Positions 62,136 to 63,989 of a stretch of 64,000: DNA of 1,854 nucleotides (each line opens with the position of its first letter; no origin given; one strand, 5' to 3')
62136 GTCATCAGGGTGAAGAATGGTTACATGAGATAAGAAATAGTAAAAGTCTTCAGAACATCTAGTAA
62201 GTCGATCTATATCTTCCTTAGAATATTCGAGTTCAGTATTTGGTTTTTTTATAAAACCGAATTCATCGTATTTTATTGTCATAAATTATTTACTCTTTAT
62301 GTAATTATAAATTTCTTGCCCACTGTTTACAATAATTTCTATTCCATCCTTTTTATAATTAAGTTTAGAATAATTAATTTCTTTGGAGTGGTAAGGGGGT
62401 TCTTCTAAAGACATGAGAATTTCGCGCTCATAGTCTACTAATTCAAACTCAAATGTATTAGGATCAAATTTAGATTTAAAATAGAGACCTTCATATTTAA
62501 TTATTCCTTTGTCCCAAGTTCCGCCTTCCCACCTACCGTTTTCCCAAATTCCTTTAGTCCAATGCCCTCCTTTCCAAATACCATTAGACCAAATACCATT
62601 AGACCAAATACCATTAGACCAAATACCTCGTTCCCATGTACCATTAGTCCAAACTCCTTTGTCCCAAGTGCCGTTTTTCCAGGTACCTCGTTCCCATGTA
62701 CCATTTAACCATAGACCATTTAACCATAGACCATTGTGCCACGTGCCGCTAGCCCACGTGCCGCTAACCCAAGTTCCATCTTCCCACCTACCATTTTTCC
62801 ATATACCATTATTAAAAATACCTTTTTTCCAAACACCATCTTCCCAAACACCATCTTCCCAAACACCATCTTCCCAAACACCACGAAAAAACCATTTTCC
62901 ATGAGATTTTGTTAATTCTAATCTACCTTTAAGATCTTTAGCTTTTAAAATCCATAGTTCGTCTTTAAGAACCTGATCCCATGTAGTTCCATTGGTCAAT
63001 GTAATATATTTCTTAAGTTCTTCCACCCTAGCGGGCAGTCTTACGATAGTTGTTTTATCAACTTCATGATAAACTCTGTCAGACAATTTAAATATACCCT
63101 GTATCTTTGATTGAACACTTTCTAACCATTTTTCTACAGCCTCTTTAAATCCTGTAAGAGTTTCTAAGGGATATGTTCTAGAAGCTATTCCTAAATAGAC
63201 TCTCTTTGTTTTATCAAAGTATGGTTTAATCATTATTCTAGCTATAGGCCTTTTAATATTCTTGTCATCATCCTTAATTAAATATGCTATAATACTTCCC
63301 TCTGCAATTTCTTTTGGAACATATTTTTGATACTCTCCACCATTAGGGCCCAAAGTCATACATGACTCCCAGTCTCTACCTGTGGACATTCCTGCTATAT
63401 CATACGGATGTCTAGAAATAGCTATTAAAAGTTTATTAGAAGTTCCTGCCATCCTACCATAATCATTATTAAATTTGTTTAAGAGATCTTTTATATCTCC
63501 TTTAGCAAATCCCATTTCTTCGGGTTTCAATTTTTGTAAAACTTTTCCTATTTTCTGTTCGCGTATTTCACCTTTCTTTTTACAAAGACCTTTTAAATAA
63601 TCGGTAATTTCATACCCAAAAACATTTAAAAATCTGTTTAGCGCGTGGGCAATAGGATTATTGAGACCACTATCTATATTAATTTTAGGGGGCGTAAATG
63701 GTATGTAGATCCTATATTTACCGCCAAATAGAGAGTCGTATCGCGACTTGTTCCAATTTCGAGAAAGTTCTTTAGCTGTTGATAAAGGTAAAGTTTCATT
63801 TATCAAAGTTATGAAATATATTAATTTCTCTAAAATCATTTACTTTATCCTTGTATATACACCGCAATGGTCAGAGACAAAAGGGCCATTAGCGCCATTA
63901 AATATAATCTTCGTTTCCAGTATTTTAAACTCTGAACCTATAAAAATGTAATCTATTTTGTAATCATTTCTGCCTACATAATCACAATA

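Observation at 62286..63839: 517-aa protein with 26 perfectly phased Trp-containing pentapeptide repeats (x-x-G-phi-W) in the small-terminase position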

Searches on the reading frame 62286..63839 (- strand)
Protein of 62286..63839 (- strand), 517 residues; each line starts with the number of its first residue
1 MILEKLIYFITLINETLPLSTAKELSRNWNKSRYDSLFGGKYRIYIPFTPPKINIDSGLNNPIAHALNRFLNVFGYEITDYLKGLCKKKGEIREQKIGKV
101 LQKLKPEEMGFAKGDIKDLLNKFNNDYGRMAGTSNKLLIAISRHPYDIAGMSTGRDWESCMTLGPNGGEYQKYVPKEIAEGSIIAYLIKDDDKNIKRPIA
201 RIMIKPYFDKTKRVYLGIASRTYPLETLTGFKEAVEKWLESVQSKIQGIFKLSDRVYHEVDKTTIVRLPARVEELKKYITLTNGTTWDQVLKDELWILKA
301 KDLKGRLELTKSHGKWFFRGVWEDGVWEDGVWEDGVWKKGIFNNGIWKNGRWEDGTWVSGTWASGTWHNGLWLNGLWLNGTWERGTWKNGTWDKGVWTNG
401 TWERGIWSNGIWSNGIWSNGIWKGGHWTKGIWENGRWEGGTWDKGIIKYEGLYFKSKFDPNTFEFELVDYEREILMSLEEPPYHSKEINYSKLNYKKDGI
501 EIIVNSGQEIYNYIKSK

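Call 3: search_protein_families(library=pfam, proteins=[window:62286-63839:-], max_evalue=1)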
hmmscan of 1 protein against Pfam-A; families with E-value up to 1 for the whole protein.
window:62286-63839:- (517 aa): 3 families
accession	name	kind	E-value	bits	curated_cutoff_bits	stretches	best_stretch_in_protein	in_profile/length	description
PF01963.22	TraB_PrgY_gumN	-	0.008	16.5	26.8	1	239-303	25-88/263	TraB/PrgY/gumN family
PF21267.3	UBAP-1_UBA2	-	0.01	16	27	1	107-126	9-28/39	Ubiquitin-associated protein 1, UBA2 domain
PF10869.13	DUF2666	-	0.046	14.4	23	1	60-118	38-97/135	Domain of unknown function (DUF2666)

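Call 4: search_protein_families(library=phrogs, proteins=[window:62286-63839:-], max_evalue=0.1)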
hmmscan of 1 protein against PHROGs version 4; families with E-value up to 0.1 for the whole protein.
window:62286-63839:- (517 aa): 0 families

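Call 6: search_dna_similar(query=window:62286-63839:-, collection=phages, mode=protein, max_rows=40, max_evalue=0.001)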
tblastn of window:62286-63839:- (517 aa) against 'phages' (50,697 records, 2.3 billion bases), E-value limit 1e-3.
Records with a match: 46; places in all: 76; records where one place covers at least 80% of the query: 0.
Best place of each record, by identity: <60% 46.
By first word of the organism name: Erwinia 27; Dickeya 6; uncultured 5; Pseudomonas 5; Agrobacterium 2; Ralstonia 1.
By host as written in the record: Erwinia amylovora 24; - 5; Dickeya solani MK10 4; Pseudomonas sp. 3; Agrobacterium tumefaciens C58 2; Pseudomonas putida var. Manila 2; Dickeya solani 2; Erwinia amylovora strain phiEa100 ATCC 29780 2; and 2 more.
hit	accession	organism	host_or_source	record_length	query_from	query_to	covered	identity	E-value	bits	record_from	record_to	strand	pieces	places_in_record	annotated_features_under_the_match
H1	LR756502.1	uncultured phage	metagenomic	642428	42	310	52%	34.8%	8e-37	151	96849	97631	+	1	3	record has no annotation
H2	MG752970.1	Ralstonia phage RsoM2USA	Ralstonia solanacearum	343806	1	253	49%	36.8%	2e-34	144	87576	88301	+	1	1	hypothetical protein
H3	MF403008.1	Agrobacterium phage Atu_ph07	Agrobacterium tumefaciens C58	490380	6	264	50%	35.3%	1e-31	135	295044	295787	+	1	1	hypothetical protein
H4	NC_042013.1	Agrobacterium phage Atu_ph07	Agrobacterium tumefaciens C58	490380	6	264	50%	35.3%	1e-31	135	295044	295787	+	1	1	hypothetical protein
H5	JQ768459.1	Pseudomonas phage Lu11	Pseudomonas putida var. Manila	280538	7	259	49%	34.3%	9e-33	139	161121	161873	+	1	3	promoter | hypothetical protein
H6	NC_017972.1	Pseudomonas phage Lu11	Pseudomonas putida var. Manila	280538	7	259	49%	34.3%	9e-33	139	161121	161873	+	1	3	promoter | hypothetical protein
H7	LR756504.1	uncultured phage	metagenomic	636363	22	259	46%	35.7%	4e-36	149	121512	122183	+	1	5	record has no annotation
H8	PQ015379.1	Pseudomonas phage HRDY3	Pseudomonas sp.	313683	12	257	48%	33.2%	4e-21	103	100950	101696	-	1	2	hypothetical protein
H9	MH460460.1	Dickeya phage vB_DsoM_JA13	Dickeya solani MK10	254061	42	240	38%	35.6%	4e-24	112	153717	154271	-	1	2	hypothetical protein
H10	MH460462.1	Dickeya phage vB_DsoM_JA33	Dickeya solani MK10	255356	42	240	38%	35.6%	4e-24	112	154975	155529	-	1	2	hypothetical protein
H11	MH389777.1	Dickeya phage vB_DsoM_JA11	Dickeya solani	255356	42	240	38%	35.6%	4e-24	112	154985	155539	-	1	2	hypothetical protein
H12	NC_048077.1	Dickeya phage vB_DsoM_JA11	Dickeya solani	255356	42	240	38%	35.6%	4e-24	112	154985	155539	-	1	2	hypothetical protein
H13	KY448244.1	Erwinia phage vB_EamM_Yoloswag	Erwinia amylovora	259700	52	259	40%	32.8%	6e-22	106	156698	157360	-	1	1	hypothetical protein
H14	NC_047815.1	Erwinia phage vB_EamM_Yoloswag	Erwinia amylovora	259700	52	259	40%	32.8%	6e-22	106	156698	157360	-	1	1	hypothetical protein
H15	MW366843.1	Erwinia phage pEa_SNUABM_5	Erwinia amylovora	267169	43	259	42%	31.1%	3e-21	103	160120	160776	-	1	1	putative exonuclease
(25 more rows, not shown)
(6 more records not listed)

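Call 8: find_homologous_proteins(query=window:62286-63839:-, max_evalue=0.001)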
Query window:62286-63839:- (517 aa): 542 proteins with E <= 0.001 among 8000 candidates; the best 120 are listed.
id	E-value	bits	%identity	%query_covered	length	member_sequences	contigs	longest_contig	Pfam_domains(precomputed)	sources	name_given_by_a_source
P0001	0.0e+0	1171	98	100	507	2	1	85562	-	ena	-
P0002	4.3e-100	354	50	28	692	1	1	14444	-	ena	-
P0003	5.2e-100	354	36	87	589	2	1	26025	-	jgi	-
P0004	7.5e-99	350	41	74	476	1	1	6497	-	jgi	jgi:hypothetical protein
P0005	1.5e-89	319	36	89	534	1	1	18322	-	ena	-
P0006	1.1e-88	316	38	84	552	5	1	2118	-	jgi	-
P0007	5.5e-84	301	41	74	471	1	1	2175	-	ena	-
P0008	5.7e-82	294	38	77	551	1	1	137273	-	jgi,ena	jgi:hypothetical protein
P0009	7.9e-82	294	41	79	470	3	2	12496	-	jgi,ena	jgi:hypothetical protein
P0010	2.9e-79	285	57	25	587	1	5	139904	-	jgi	-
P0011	6.6e-76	274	36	87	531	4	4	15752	-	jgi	-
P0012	1.4e-74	270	51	26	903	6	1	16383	-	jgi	jgi:hypothetical protein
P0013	1.9e-74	269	39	85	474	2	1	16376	-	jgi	-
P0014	1.1e-73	267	39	84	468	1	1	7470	-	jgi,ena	-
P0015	1.0e-72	264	39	74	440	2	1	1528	-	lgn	-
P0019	2.6e-71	259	47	26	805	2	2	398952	-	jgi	jgi:hypothetical protein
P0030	1.8e-60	223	35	77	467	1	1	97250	-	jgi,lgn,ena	-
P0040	6.6e-52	195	55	28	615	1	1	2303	-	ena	-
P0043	1.9e-49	187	43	24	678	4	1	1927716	-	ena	-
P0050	3.0e-47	180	50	28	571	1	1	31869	-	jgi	-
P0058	2.5e-44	170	55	25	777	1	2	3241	-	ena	-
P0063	2.3e-43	167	45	45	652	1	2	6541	-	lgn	-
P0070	4.3e-43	166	42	46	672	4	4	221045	-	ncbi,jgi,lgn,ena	jgi:hypothetical protein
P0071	4.3e-43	166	32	63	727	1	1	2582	PF13599.14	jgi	jgi:hypothetical protein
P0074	9.9e-43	165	37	32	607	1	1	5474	-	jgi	-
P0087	2.1e-40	157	35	36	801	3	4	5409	-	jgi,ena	-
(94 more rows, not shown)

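Call 12: find_encoding_contigs(protein=P0001, flank=10000, max_places=3)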
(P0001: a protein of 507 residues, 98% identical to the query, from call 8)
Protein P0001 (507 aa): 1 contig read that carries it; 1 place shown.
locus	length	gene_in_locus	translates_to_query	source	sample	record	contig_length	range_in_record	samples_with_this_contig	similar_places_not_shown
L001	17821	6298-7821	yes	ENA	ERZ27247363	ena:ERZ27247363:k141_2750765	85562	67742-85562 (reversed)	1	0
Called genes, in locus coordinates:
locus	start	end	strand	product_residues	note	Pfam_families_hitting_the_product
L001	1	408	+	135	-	?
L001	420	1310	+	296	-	PF00303:Thymidylat_synt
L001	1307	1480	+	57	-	-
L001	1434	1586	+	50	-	-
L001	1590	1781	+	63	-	-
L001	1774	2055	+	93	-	-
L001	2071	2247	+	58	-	-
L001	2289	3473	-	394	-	PF07282:Cas12f1-like_TNB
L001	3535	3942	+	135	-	PF03013:Pyr_excise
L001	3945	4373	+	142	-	-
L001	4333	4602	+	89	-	-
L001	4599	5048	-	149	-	-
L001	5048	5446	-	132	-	-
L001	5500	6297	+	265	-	PF03372:Exo_endo_phos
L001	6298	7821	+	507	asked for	-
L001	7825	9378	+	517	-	PF03237:Terminase_6N, PF17289:Terminase_6C (weak)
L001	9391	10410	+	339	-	PF07484:Collar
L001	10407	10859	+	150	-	PF08722:Tn7_TnsA-like_N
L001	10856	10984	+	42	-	-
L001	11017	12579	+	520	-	PF07230:Portal_T4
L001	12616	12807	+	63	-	-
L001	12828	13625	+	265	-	PF03420:Peptidase_S77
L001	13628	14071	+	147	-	-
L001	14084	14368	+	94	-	-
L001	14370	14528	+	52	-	-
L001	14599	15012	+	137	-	-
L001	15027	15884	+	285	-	PF25623:T4_CASP (weak)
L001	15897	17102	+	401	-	PF07068:Gp23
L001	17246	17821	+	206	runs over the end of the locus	PF14311:DUF4379 (faint)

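Call 31: search_protein_families(library=pfam, proteins=[P0002, P0010, P0012, P0019, P0040, P0043, P0050, P0058, P0074, P0087], max_evalue=0.01)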
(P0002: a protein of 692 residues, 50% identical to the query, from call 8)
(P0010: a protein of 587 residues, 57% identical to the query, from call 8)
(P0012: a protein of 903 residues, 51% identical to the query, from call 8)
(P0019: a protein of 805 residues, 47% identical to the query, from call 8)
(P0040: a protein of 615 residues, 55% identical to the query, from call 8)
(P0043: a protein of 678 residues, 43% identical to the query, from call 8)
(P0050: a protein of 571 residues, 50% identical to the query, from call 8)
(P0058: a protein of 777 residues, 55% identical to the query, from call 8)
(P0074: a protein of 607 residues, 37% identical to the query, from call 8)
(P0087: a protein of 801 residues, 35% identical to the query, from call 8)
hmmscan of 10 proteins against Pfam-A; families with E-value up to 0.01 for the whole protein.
P0002 (692 aa): 0 families

P0010 (587 aa): 0 families

P0012 (903 aa): 0 families

P0019 (805 aa): 0 families

P0040 (615 aa): 1 family
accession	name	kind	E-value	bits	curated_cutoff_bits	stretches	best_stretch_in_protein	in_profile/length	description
PF12224.13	Amidoligase_2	-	0.00014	22.3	22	1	179-234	63-118/245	Putative amidoligase enzyme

P0043 (678 aa): 0 families

P0050 (571 aa): 0 families

P0058 (777 aa): 0 families

P0074 (607 aa): 1 family
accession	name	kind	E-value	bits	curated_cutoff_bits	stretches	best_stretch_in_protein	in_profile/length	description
PF18104.7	Tudor_2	-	0.0089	16.2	31.4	0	446-458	8-20/35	Jumonji domain-containing protein 2A Tudor domain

P0087 (801 aa): 0 families

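Call 32: search_protein_families(library=ncbifam, proteins=[window:62286-63839:-, P0070, P0063, P0012, P0043], max_evalue=0.1)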
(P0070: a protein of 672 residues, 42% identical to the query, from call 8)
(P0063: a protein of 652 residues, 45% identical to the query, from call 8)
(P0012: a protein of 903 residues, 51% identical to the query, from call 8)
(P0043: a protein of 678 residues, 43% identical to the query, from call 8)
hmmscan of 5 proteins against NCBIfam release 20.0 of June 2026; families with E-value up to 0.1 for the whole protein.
window:62286-63839:- (517 aa): 0 families

P0070 (672 aa): 0 families

P0063 (652 aa): 0 families

P0012 (903 aa): 0 families

P0043 (678 aa): 0 families

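Call 33: find_encoding_contigs(protein=P0008, flank=6000, max_places=2)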
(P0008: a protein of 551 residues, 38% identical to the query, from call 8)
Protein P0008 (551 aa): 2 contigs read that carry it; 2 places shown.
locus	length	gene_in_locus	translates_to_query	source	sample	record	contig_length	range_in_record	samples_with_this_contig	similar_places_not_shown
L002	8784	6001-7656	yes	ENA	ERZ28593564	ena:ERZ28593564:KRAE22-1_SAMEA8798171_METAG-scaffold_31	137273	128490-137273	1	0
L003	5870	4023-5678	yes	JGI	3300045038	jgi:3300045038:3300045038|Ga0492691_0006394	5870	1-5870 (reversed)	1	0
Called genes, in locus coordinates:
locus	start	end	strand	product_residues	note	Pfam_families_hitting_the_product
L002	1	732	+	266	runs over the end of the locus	-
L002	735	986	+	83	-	-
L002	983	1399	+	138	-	-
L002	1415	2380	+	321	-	PF01555:N6_N4_Mtase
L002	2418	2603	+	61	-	-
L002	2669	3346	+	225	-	-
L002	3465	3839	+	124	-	-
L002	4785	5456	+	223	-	-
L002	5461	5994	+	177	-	-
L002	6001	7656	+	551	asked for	-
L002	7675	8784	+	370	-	?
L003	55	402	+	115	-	PF01555:N6_N4_Mtase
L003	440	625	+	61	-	-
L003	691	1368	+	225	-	-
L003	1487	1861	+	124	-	-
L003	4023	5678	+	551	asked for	-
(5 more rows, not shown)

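Call 34: find_encoding_contigs(protein=P0030, flank=6000, max_places=2)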
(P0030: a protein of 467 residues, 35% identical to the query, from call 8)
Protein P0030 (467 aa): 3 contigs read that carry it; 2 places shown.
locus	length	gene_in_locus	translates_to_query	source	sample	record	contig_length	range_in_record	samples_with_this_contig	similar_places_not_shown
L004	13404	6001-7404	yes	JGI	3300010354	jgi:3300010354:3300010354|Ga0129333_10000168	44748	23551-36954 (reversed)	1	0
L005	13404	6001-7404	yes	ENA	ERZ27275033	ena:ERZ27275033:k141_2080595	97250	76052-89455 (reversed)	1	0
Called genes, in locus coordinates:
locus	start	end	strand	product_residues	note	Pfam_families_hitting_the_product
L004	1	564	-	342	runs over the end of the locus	PF00478:IMPDH, PF01070:FMN_dh, PF03060:NMO, PF01645:Glu_synthase (weak)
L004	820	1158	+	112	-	-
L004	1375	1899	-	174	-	-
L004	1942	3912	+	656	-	PF00176:SNF2-rel_dom (weak), PF04851:ResIII, PF00270:DEAD (weak), PF00271:Helicase_C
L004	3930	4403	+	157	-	-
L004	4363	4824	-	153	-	-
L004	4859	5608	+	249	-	-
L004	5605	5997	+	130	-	PF26809:Phage_T4_gp13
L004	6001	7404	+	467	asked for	-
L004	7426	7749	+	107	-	-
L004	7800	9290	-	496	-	PF00580:UvrD-helicase, PF13245:AAA_19, PF01443:Viral_helicase1 (faint), PF13361:UvrD_C, PF13538:UvrD_C_2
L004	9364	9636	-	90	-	-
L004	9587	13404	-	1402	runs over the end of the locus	PF08800:BT4734-like_N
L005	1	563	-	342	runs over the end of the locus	PF00478:IMPDH, PF01070:FMN_dh, PF03060:NMO, PF01645:Glu_synthase (weak)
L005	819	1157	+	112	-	-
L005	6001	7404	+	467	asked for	-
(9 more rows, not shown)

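Call 35: find_encoding_contigs(protein=P0003, flank=6000, max_places=2)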
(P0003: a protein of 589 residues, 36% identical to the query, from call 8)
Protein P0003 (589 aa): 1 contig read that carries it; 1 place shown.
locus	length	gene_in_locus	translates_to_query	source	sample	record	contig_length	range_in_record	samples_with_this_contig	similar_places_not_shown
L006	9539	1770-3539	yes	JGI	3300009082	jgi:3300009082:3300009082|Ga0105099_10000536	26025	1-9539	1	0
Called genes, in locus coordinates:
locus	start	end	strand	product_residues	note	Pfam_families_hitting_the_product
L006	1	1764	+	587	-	?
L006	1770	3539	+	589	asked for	-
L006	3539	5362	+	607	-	-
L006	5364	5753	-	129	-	-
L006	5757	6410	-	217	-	-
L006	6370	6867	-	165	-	-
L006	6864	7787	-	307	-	-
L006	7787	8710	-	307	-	PF12322:T4_baseplate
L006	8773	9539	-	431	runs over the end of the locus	PF03796:DnaB_C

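Call 40: search_protein_families(library=phrogs, proteins=[L001:3945-4373:+, L001:4333-4602:+, L001:4599-5048:-, L001:5048-5446:-, L001:5500-6297:+, L001:1774-2055:+, L001:3535-3942:+, L001:1-408:+, L001:12616-12807:+, L001:13628-14071:+], max_evalue=0.01)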
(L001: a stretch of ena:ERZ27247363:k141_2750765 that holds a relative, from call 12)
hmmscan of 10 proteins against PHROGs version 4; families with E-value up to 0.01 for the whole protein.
L001:3945-4373:+ (142 aa): 0 families

L001:4333-4602:+ (89 aa): 0 families

L001:4599-5048:- (149 aa): 0 families

L001:5048-5446:- (132 aa): 4 families
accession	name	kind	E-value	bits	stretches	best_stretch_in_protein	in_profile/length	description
phrog_5342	-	tail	3e-06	25.3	1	91-132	3276-3319/3319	tail fiber protein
phrog_34255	-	unknown function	4.8e-06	25.6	1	93-132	1005-1044/1044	-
phrog_18671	-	unknown function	6.9e-05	23.9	1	50-131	107-190/197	-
phrog_33012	-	unknown function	0.0016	16.9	1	13-55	35-77/1364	-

L001:5500-6297:+ (265 aa): 0 families

L001:1774-2055:+ (93 aa): 0 families

L001:3535-3942:+ (135 aa): 0 families

L001:1-408:+ (135 aa): 1 family
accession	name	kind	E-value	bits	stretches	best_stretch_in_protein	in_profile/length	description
phrog_1272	-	tail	0.008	14.9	1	13-91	995-1076/1606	tail length tape measure protein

L001:12616-12807:+ (63 aa): 0 families

L001:13628-14071:+ (147 aa): 0 families

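Call 50: get_annotated_region(hit=H5, flank=4000)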
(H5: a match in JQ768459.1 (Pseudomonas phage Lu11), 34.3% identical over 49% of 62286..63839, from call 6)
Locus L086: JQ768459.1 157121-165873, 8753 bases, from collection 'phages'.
description: Pseudomonas phage Lu11, complete genome.
organism: Pseudomonas phage Lu11 (NCBI taxid 1161927)
taxonomy: Viruses; Duplodnaviria; Heunggongvirae; Uroviricota; Caudoviricetes
host: Pseudomonas putida var. Manila; source: soil; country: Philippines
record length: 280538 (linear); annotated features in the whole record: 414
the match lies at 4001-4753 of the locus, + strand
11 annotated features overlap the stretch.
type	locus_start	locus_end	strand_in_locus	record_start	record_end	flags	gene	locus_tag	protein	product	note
regulatory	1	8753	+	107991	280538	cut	-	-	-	promoter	putative middle/late promoter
CDS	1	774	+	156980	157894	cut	-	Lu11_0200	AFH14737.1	hypothetical protein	-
CDS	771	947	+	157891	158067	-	-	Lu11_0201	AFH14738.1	hypothetical protein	-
CDS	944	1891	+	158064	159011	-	-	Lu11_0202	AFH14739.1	hypothetical protein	-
CDS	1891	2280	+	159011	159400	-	-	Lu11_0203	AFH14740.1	hypothetical protein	-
CDS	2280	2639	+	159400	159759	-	-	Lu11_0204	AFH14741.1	hypothetical protein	-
CDS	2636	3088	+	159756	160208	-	-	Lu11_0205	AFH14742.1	hypothetical protein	-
CDS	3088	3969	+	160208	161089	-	-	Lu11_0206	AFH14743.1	hypothetical protein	-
CDS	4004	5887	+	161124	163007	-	-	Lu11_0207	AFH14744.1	hypothetical protein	-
CDS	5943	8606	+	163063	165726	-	-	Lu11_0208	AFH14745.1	hypothetical protein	-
CDS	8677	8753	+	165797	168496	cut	-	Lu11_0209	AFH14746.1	hypothetical protein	-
